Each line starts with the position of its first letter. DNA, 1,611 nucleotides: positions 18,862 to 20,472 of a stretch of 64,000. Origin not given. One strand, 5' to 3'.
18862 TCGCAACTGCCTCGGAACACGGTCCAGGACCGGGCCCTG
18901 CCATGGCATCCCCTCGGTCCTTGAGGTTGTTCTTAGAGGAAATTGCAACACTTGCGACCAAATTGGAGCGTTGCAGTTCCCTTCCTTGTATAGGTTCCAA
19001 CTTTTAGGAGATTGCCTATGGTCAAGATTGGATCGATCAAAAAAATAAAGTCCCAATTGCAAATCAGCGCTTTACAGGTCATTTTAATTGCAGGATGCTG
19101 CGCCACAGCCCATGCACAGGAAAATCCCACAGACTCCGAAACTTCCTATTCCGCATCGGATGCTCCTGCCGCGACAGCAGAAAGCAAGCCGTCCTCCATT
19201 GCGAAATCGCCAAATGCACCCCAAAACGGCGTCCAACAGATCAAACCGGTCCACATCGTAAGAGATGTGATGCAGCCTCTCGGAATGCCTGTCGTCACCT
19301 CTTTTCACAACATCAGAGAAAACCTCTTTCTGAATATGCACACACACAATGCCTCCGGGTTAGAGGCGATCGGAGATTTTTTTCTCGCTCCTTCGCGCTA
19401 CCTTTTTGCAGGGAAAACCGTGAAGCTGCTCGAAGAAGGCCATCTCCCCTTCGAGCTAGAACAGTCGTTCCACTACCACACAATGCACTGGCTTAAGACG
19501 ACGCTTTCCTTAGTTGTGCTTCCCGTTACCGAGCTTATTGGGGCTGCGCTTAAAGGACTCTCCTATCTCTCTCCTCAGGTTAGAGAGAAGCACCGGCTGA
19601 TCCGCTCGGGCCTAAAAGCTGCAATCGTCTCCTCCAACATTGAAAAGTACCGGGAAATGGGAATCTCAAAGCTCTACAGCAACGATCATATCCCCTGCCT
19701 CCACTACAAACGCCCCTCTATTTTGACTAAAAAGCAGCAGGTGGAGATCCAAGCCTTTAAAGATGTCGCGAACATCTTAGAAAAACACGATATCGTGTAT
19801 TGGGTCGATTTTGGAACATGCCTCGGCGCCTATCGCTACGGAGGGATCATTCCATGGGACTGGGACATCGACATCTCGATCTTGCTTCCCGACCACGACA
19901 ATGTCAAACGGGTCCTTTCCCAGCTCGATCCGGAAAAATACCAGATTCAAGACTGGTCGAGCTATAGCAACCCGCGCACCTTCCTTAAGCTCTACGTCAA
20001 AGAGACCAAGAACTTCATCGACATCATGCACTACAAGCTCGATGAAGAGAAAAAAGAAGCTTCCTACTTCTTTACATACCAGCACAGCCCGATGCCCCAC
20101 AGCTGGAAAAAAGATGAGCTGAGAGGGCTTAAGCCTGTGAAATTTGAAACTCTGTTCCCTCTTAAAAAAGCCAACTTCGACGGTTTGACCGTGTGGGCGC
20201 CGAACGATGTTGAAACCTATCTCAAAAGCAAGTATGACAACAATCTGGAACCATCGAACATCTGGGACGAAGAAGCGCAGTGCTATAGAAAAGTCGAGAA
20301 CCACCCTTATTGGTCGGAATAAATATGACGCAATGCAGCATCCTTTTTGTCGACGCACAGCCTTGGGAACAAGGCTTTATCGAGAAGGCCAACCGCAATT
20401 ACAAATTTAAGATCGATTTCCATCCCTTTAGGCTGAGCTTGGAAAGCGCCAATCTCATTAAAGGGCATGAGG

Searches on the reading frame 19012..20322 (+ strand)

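Call 28: search_protein_families(library=pfam, proteins=[window:19012-20322:+], max_evalue=0.001)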
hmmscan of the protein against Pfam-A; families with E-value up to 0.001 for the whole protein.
window:19012-20322:+ (436 aa): 1 family
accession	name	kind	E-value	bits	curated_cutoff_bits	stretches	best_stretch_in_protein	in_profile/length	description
PF04991.19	LicD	-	1.8e-18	67.9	22.6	2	257-333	2-77/227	LicD family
